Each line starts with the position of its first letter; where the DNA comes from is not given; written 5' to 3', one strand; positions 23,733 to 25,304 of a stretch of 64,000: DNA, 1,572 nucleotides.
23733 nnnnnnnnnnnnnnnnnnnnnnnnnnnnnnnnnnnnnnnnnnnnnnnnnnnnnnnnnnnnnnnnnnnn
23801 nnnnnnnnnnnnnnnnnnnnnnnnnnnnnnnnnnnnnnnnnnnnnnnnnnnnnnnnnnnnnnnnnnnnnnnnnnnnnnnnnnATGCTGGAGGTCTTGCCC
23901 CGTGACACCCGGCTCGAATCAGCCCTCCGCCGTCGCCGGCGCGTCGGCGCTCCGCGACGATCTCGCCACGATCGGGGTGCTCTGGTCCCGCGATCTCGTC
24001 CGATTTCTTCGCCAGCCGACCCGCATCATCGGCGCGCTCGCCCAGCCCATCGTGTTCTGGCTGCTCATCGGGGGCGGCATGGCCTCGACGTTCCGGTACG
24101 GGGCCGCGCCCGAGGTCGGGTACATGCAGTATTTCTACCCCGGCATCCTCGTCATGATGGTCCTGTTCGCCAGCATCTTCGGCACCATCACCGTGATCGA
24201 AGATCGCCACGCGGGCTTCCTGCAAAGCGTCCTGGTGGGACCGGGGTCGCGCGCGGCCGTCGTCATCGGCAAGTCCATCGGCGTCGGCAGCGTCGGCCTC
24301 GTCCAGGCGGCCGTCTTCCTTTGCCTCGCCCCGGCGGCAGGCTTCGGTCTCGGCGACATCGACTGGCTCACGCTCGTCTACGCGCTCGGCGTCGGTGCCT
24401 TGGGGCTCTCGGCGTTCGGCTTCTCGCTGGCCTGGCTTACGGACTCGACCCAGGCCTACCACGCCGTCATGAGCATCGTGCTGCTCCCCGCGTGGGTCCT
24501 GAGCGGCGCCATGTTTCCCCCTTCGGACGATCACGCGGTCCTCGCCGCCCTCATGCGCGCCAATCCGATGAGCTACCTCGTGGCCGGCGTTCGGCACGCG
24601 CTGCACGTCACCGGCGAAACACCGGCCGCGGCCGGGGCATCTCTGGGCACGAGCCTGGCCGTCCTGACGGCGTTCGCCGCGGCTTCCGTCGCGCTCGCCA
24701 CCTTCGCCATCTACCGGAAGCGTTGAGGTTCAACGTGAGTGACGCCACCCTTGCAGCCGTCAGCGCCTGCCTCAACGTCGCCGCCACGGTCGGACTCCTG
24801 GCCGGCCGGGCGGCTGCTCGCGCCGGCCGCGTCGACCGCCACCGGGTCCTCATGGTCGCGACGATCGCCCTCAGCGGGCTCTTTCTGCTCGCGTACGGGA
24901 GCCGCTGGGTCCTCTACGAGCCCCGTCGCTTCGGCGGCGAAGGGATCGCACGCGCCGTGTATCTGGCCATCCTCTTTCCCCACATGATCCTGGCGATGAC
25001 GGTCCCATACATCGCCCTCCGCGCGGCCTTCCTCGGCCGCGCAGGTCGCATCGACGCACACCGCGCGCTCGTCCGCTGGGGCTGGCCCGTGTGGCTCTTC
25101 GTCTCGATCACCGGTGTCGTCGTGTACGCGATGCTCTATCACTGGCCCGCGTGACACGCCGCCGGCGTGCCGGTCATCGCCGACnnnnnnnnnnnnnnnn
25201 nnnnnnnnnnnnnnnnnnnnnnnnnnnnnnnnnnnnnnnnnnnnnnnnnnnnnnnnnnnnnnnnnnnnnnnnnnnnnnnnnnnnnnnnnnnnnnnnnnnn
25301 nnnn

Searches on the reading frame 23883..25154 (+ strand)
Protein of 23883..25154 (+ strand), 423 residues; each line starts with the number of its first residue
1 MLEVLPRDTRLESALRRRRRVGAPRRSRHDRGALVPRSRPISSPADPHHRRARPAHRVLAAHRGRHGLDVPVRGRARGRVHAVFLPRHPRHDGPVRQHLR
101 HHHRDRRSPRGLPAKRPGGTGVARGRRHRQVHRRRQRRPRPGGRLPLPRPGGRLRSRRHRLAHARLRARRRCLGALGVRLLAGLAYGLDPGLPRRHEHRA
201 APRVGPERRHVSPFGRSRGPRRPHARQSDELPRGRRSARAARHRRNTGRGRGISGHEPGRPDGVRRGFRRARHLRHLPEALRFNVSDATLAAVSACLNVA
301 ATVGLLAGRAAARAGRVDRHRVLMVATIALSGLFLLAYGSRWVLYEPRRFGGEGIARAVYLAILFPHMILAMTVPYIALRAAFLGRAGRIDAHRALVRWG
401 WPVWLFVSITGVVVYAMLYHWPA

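Call 61: search_protein_families(library=pfam, proteins=[window:23883-25154:+], max_evalue=0.001)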
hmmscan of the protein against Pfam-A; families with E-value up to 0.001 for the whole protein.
window:23883-25154:+ (423 aa): 1 family
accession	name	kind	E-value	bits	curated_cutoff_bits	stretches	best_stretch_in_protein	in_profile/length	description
PF04238.17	DUF420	-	2e-32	112.7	30.5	1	291-418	2-130/130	Protein of unknown function (DUF420)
